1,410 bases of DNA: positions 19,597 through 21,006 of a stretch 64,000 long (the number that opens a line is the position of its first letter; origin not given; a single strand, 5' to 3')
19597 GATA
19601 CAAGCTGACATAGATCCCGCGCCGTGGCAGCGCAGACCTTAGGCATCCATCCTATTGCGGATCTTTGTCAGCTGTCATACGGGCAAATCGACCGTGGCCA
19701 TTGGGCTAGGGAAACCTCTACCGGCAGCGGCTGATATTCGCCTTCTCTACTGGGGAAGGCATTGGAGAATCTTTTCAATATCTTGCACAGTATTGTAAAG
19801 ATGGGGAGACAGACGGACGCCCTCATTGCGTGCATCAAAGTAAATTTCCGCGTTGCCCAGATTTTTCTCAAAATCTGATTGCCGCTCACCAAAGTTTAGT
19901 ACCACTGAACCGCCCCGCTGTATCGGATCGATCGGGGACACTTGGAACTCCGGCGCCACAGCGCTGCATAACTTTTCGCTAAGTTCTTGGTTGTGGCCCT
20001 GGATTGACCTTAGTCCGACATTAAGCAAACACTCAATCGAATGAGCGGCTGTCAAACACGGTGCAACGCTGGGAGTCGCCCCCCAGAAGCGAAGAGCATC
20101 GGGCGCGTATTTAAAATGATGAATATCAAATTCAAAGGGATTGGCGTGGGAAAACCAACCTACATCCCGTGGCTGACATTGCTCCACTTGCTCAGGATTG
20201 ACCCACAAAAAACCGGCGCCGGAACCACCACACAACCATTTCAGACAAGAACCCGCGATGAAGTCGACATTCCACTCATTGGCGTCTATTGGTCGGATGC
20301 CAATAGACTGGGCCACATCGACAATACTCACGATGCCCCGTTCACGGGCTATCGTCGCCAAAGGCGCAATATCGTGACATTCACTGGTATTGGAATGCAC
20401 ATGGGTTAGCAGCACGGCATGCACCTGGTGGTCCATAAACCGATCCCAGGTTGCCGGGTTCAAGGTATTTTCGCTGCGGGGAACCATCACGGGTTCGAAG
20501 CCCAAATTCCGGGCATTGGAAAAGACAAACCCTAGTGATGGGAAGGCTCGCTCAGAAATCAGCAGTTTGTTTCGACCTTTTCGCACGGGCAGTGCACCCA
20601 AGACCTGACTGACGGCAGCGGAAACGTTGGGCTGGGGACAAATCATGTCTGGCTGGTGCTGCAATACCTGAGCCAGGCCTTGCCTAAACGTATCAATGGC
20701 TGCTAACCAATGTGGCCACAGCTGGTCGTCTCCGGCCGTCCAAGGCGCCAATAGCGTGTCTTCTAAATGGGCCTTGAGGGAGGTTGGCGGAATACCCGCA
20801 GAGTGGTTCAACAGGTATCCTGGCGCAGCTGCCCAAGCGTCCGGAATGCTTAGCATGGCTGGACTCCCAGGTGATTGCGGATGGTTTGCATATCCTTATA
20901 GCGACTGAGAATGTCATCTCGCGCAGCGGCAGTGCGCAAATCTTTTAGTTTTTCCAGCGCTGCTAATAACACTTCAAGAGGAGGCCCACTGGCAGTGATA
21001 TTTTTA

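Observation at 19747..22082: Overlapping PrnB-like heme enzyme and kynureninase-like PLP hydrolase embedded between two giant surface-protein genes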

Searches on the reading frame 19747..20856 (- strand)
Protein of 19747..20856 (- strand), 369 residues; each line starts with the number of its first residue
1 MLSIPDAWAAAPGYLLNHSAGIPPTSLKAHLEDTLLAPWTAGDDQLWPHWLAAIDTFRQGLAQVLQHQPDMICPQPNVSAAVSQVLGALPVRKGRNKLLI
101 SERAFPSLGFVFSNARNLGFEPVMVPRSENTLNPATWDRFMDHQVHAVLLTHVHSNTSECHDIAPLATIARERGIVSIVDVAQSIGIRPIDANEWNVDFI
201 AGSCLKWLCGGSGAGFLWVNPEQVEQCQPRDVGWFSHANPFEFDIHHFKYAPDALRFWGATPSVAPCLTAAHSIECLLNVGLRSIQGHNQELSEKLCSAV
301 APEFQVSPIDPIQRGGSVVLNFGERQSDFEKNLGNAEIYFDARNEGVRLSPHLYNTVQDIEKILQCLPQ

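Call 3: search_protein_families(library=pfam, proteins=[window:19747-20856:-], max_evalue=0.1)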
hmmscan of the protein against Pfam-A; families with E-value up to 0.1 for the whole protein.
window:19747-20856:- (369 aa): 4 families
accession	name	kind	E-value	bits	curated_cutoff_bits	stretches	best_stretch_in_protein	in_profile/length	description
PF00266.25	Aminotran_5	-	1.5e-21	77.2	21.5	1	128-307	123-298/371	Aminotransferase class-V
PF01053.26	Cys_Met_Meta_PP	-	6.8e-05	22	27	1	129-212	122-204/381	Cys/Met metabolism PLP-dependent enzyme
PF22580.2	KYNU_C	-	0.00013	22.4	27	1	305-367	27-90/90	Kynureninase C-terminal domain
PF01041.23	DegT_DnrJ_EryC1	-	0.006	16.3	19.8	1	112-187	78-152/360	DegT/DnrJ/EryC1/StrS aminotransferase family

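Call 4: search_protein_families(library=ncbifam, proteins=[window:19747-20856:-], max_evalue=0.1)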
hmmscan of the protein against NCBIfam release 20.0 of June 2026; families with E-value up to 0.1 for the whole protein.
window:19747-20856:- (369 aa): 32 families (the best 25 are shown)
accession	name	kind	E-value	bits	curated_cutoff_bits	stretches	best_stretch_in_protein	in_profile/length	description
TIGR01814.1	kynureninase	equivalog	2e-23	83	246.4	1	14-367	29-395/400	kynureninase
TIGR01979.1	sufS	subfamily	1.8e-22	79.8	475.1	1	127-301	142-312/403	SufS family cysteine desulfurase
TIGR01977.1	am_tr_V_EF2568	hypoth_equivalog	7.8e-14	51.5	377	1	54-301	46-287/376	cysteine desulfurase family protein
TIGR04343.1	egtE_PLP_lyase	equivalog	1.3e-13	50.5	400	1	118-230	115-226/370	ergothioneine biosynthesis PLP-dependent enzyme EgtE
TIGR03301.1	PhnW-AepZ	equivalog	6.1e-13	48.9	360.8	1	142-281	123-255/355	2-aminoethylphosphonate aminotransferase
NF006791.0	PRK09295.1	equivalog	1.2e-12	47.7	661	1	118-325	137-342/406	cysteine desulfurase SufS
NF040779.1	Sec_lyase_SclA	exception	4.1e-12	45.7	525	1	128-298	120-285/378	selenocysteine lyase SclA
NF006810.0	PRK09331.1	subfamily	3.8e-11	42.4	301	1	143-224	159-240/397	Sep-tRNA:Cys-tRNA synthetase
TIGR03392.1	FeS_syn_CsdA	equivalog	3e-10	39.8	493.6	1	140-295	153-304/398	cysteine desulfurase CsdA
NF008126.0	PRK10874.1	equivalog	4.2e-10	39.3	607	1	140-295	156-307/401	cysteine desulfurase CsdA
NF010006.0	PRK13479.1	equivalog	6.7e-09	35.3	296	1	32-230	21-217/369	2-aminoethylphosphonate--pyruvate transaminase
NF041166.1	f2_encap_cargo1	exception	8.2e-09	35.1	800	1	138-294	380-532/623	family 2A encapsulin nanocompartment cargo protein cysteine desulfurase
TIGR02326.1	transamin_PhnW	equivalog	1e-08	34.7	400.8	1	54-229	37-214/363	2-aminoethylphosphonate--pyruvate transaminase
TIGR02539.1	SepCysS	equivalog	9e-08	31.5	365.25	1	143-224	145-226/370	O-phospho-L-seryl-tRNA:Cys-tRNA synthase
TIGR03402.1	FeS_nifS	equivalog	9.5e-08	31.2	530.75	1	53-220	43-211/379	cysteine desulfurase NifS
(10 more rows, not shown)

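Call 6: search_solved_structures(query=window:19747-20856:-, max_evalue=0.01, show_alignments=1)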
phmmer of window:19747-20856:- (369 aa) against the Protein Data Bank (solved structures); distinct sequences matched with E-value up to 0.01: 74 (the best 60 are shown).
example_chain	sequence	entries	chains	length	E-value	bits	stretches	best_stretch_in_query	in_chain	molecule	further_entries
1qz9_A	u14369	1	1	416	7.7e-17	64.6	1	14-280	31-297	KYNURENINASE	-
1elq_A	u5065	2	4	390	3e-11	46.2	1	52-236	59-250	L-CYSTEINE/L-CYSTINE C-S LYASE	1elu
9ddd_A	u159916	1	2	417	3.9e-11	45.8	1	140-294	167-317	Probable cysteine desulfurase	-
8odq_B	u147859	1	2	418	3.9e-11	45.8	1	140-294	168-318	Cysteine desulfurase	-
5b7s_A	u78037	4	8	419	4.4e-11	45.7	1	148-296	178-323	Cysteine desulfurase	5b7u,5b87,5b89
3e9k_A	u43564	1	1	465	5.7e-11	45.3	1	14-366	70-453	Kynureninase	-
2hzp_A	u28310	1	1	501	7.6e-11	44.9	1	14-366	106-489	Kynureninase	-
7s3v_A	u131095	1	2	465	9.3e-11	44.6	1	15-366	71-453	Kynureninase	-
5j8q_A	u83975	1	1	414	9.3e-11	44.6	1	145-324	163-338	Cysteine desulfurase SufS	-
7e6a_A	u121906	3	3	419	9.5e-11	44.6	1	146-324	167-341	Cysteine desulfurase SufS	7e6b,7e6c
5xt5_A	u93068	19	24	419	9.7e-11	44.5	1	145-324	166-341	Cysteine desulfurase SufS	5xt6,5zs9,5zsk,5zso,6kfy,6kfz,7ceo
7ceq_A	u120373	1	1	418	9.7e-11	44.5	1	145-324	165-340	Cysteine desulfurase SufS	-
7cer_A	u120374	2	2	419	9.8e-11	44.5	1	145-324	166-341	Cysteine desulfurase SufS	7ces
1n2t_A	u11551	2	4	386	2e-10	43.5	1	52-236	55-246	L-cysteine/cystine lyase C-DES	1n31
7e6d_A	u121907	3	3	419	2.2e-10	43.4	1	145-324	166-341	Cysteine desulfurase SufS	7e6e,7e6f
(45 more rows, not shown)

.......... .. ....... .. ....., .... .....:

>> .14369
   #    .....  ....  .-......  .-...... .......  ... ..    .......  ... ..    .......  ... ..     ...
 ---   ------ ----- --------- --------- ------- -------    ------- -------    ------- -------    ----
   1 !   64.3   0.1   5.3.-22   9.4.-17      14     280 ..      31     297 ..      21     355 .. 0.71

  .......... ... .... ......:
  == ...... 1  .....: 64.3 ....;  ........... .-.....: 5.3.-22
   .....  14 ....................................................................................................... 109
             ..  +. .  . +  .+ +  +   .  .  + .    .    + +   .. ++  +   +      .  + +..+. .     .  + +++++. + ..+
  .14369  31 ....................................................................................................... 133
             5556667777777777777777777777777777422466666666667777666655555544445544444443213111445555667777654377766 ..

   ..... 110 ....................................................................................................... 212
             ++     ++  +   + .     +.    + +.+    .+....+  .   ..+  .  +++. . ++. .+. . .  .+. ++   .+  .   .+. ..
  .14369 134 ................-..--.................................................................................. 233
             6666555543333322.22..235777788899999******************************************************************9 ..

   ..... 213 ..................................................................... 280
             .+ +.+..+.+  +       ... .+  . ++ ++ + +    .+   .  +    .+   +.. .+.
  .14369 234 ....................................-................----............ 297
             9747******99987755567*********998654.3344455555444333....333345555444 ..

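Call 24: find_homologous_proteins(query=window:19747-20856:-, max_evalue=0.00001)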
Query window:19747-20856:- (369 aa): 3142 proteins with E <= 0.00001 among 7513 candidates; the best 120 are listed.
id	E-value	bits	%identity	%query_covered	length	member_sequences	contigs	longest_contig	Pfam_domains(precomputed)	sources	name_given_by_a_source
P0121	5.9e-256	867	100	100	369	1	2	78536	PF00266.26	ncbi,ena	-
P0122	1.1e-206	704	81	100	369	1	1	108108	PF00266.26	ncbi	ncbi:MAG: aminotransferase class V-fold PLP-dependent enzyme [Lysobacterales bacterium]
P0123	1.9e-177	608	70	100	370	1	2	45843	PF00266.26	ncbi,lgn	-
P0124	8.9e-172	589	69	98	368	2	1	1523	PF22580.3,PF00266.26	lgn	-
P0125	1.8e-166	572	65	98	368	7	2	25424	PF22580.3,PF00266.26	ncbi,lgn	ncbi:MAG: aminotransferase class V-fold PLP-dependent enzyme [Pseudomonadota bacterium]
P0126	3.3e-163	561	64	98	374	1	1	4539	PF00266.26,PF01053.27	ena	-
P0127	2.7e-162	558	63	98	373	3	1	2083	PF22580.3,PF00266.26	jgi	jgi:selenocysteine lyase/cysteine desulfurase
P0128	4.2e-161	554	63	99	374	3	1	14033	PF22580.3,PF00266.26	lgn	-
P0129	2.8e-159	548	62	98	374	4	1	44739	PF00266.26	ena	-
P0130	1.2e-156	540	59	100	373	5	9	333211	PF00266.26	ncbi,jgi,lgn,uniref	ncbi:MAG: kynureninase [Glaciecola sp.]|jgi:kynureninase|uniref:aminotransferase class V-fold PLP-de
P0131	2.3e-156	539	58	100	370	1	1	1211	PF22580.3,PF00266.26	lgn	-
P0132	2.8e-156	538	62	98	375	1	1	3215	PF22580.3,PF00266.26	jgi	jgi:selenocysteine lyase/cysteine desulfurase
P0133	6.3e-155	534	59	99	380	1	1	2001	PF00266.26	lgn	-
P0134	2.8e-154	532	61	98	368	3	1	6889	PF22580.3,PF00266.26,PF01053.27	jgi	jgi:selenocysteine lyase/cysteine desulfurase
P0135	3.8e-154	531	61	98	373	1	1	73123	PF00266.26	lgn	-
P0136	7.8e-154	530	60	98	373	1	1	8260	PF22580.3,PF00266.26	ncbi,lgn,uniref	ncbi:aminotransferase class V-fold PLP-dependent enzyme [Congregibacter sp.]|uniref:aminotransferase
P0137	1.0e-153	530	61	99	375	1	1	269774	PF00266.26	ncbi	ncbi:MAG: aminotransferase class V-fold PLP-dependent enzyme [Congregibacter sp.]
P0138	3.3e-153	528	59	99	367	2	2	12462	PF00266.26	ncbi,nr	ncbi:MAG: aminotransferase class V-fold PLP-dependent enzyme [Congregibacter sp.]|nr:aminotransferas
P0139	5.5e-153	528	60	99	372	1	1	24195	PF22580.3,PF00266.26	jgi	jgi:selenocysteine lyase/cysteine desulfurase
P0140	1.1e-152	527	59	98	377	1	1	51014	PF22580.3,PF00266.26,PF01053.27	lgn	-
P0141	1.5e-152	526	59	99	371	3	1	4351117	PF00266.26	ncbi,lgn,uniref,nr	ncbi:aminotransferase class V-fold PLP-dependent enzyme [Congregibacter litoralis]|uniref:Selenocyst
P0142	2.2e-152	526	61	98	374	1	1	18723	PF00266.26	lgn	-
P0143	1.3e-150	520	62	98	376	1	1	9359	PF22580.3,PF00266.26,PF01053.27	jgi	jgi:kynureninase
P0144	2.9e-150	519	59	99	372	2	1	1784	PF22580.3,PF00266.26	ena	-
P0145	7.0e-150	517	60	99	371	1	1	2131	PF00266.26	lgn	-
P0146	7.6e-150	517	61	98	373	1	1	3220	PF00266.26,PF01053.27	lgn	-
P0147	8.6e-148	511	58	99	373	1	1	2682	PF00266.26,PF01053.27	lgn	-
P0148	1.7e-147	510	58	98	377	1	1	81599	PF22580.3,PF00266.26,PF01053.27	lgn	-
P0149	4.7e-147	508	60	98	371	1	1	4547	PF00266.26,PF01053.27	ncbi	ncbi:MAG: aminotransferase class V-fold PLP-dependent enzyme [Pseudomonadota bacterium]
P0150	1.9e-146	506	61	96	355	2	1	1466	PF22580.3,PF00266.26,PF01053.27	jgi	jgi:selenocysteine lyase/cysteine desulfurase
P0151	7.0e-145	501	58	96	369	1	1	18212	PF00266.26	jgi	-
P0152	2.3e-140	486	58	98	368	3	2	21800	PF22580.3,PF00266.26,PF01053.27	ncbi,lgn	ncbi:MAG: aminotransferase class V-fold PLP-dependent enzyme [Pseudomonadota bacterium]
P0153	1.8e-136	473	54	99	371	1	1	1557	PF00266.26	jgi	jgi:selenocysteine lyase/cysteine desulfurase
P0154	3.8e-136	472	55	100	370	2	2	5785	PF22580.3,PF00266.26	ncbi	-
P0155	4.0e-133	462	54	99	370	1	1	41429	PF22580.3,PF00266.26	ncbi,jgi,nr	ncbi:MAG: aminotransferase class V-fold PLP-dependent enzyme [Halieaceae bacterium]|jgi:selenocystei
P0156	3.5e-132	459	55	98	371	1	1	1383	PF22580.3,PF00266.26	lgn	-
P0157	9.4e-132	458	52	99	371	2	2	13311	PF22580.3,PF00266.26,PF01053.27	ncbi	-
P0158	1.1e-131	457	63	86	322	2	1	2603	PF22580.3,PF00266.26,PF01053.27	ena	-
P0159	2.6e-128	446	53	98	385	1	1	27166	PF00266.26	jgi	-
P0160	1.5e-120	421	49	100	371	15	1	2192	PF22580.3,PF00266.26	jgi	jgi:kynureninase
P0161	2.5e-119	417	49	96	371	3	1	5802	PF00266.26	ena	-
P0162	3.3e-119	416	48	96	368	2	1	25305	PF22580.3,PF00266.26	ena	-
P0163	5.7e-118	412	49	96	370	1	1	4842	PF22580.3,PF00266.26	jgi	jgi:selenocysteine lyase/cysteine desulfurase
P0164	7.3e-118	412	49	96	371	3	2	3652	PF22580.3,PF00266.26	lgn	-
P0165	1.2e-117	411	48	99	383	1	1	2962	PF00266.26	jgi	jgi:kynureninase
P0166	4.5e-117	409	47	96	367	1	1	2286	PF00266.26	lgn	-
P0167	8.9e-117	408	49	96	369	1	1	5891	PF22580.3,PF00266.26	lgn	-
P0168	1.3e-116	408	49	96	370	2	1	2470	PF22580.3,PF00266.26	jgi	-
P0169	2.8e-116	407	48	99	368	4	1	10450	PF22580.3,PF00266.26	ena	-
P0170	3.3e-116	407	48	96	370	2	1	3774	PF00155.28,PF00266.26,PF01053.27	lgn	-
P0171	7.1e-116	405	51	98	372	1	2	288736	PF22580.3,PF00266.26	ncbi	ncbi:MAG: aminotransferase class V-fold PLP-dependent enzyme [Halieaceae bacterium]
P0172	1.8e-115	404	47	99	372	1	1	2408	PF22580.3,PF00266.26,PF01053.27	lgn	-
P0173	3.2e-115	403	48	96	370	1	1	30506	PF00266.26,PF01053.27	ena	-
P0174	4.6e-115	403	50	96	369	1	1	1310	PF22580.3,PF00266.26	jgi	jgi:kynureninase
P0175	4.6e-115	403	49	96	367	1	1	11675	PF00266.26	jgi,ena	-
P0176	4.9e-115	403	48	96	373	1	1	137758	PF22580.3,PF00266.26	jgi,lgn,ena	-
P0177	7.1e-115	402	48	96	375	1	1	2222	PF22580.3,PF00266.26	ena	-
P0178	9.0e-115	402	64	73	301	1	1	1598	PF00266.26,PF01053.27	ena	-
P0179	9.6e-115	402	48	96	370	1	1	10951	PF22580.3,PF00266.26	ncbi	ncbi:MAG: aminotransferase class V-fold PLP-dependent enzyme [Halioglobus sp.]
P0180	2.3e-114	400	48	96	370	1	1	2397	PF00266.26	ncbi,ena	-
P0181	2.9e-114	400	47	96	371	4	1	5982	PF22580.3,PF00266.26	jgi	-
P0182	3.0e-114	400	48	96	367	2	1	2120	PF00266.26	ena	-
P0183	3.1e-114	400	47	96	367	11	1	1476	PF22580.3,PF00266.26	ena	-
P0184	4.6e-114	400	47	96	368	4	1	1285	PF22580.3,PF00266.26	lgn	-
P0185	4.7e-114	400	49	96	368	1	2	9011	PF22580.3,PF00266.26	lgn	-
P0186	7.4e-114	399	46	99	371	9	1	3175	PF22580.3,PF00266.26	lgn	-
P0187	1.1e-113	398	50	96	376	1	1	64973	PF00266.26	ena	-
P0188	1.2e-113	398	48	96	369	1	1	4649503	PF22580.3,PF00266.26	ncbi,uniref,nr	ncbi:aminotransferase class V-fold PLP-dependent enzyme [Kineobactrum salinum]|uniref:Aminotransfera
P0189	2.1e-113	397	49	96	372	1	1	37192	PF22580.3,PF00266.26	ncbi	ncbi:MAG: aminotransferase class V-fold PLP-dependent enzyme [Pseudomonadales bacterium]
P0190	2.1e-113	397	46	96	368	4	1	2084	PF22580.3,PF00266.26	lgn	-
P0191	2.2e-113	397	48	96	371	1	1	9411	PF22580.3,PF00266.26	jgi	-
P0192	2.6e-113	397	47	99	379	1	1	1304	PF22580.3,PF00266.26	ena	-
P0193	4.6e-113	396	47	96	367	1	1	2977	PF22580.3,PF00266.26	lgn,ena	-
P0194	6.7e-113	396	48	96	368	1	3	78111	PF22580.3,PF00266.26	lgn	-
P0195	9.6e-113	395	45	96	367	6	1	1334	PF00266.26,PF01053.27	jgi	jgi:selenocysteine lyase/cysteine desulfurase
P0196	1.1e-112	395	47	96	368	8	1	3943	PF22580.3,PF00266.26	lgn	-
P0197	1.2e-112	395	48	96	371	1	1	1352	PF22580.3,PF00266.26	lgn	-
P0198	1.4e-112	395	47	96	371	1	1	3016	PF22580.3,PF00266.26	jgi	-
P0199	1.9e-112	394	49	96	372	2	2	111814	PF22580.3,PF00266.26,PF01053.27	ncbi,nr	ncbi:aminotransferase class V-fold PLP-dependent enzyme [Alteromonadaceae bacterium M269]|nr:aminotr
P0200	2.1e-112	394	49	96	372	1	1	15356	PF22580.3,PF00266.26,PF01053.27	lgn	-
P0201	3.7e-112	393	47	96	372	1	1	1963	PF00155.28,PF22580.3,PF00266.26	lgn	-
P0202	3.9e-112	393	48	96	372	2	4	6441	PF00266.26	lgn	-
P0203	4.4e-112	393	46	96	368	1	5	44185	PF00266.26,PF01053.27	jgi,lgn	-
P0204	6.4e-112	392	49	96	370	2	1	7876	PF22580.3,PF00266.26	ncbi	-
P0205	8.0e-112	392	48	96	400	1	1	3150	PF22580.3,PF00266.26,PF01053.27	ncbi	-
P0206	8.5e-112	392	46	97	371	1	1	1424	PF22580.3,PF00266.26,PF01053.27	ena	-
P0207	1.4e-111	391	48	96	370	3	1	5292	PF00155.28,PF22580.3,PF00266.26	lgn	-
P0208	1.4e-111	391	47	96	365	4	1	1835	PF22580.3,PF00266.26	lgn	-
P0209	2.1e-111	391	47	96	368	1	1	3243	PF22580.3,PF00266.26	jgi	jgi:selenocysteine lyase/cysteine desulfurase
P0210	2.8e-111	390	49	96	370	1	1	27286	PF00266.26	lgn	-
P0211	3.0e-111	390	46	96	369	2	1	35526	PF22580.3,PF00266.26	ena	-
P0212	3.2e-111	390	47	96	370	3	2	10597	PF22580.3,PF00266.26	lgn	-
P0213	3.9e-111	390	47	96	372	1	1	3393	PF22580.3,PF00266.26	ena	-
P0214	4.6e-111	390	45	96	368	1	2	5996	PF00266.26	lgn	-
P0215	5.5e-111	389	47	99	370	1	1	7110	PF00266.26,PF01053.27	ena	-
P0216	5.8e-111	389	47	96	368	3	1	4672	PF22580.3,PF00266.26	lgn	-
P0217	5.8e-111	389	48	96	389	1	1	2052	PF22580.3,PF00266.26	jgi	jgi:kynureninase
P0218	6.8e-111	389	47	96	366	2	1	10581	PF22580.3,PF00266.26,PF01053.27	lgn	-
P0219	7.1e-111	389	48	96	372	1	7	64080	PF22580.3,PF00266.26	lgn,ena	-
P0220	8.1e-111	389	47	96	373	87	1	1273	PF00155.28,PF00266.26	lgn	-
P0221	8.6e-111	389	46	96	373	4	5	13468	PF00266.26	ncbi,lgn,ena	-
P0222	9.1e-111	389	49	99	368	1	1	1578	PF22580.3,PF00266.26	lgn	-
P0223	9.3e-111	389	47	96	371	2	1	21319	PF00266.26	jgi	jgi:kynureninase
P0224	9.7e-111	389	46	96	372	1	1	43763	PF22580.3,PF00266.26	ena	-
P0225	1.1e-110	388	46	96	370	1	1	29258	PF22580.3,PF00266.26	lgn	-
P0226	1.4e-110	388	47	96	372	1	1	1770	PF22580.3,PF00266.26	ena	-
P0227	1.9e-110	388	47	96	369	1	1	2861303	PF00266.26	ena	-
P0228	1.9e-110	388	47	99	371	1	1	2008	PF22580.3,PF00266.26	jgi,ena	-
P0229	2.1e-110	387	47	96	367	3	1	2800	PF22580.3,PF00266.26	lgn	-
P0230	2.7e-110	387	46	96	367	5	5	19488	PF00266.26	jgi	jgi:kynureninase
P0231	4.1e-110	387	45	98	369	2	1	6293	PF00266.26,PF01053.27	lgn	-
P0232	4.3e-110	386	46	96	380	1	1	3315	PF22580.3,PF00266.26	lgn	-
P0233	4.8e-110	386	46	99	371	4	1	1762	PF00266.26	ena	-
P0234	5.0e-110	386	47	99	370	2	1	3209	PF22580.3,PF00266.26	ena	-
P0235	5.1e-110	386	46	96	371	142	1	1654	PF00266.26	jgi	jgi:kynureninase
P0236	5.4e-110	386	47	98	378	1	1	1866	PF22580.3,PF00266.26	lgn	-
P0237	5.4e-110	386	47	96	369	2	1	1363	PF00266.26,PF01053.27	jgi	jgi:kynureninase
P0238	6.1e-110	386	49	96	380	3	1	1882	PF22580.3,PF00266.26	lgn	-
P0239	7.3e-110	386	47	96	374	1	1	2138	PF00266.26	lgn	-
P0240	7.4e-110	386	48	96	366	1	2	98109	PF22580.3,PF00266.26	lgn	-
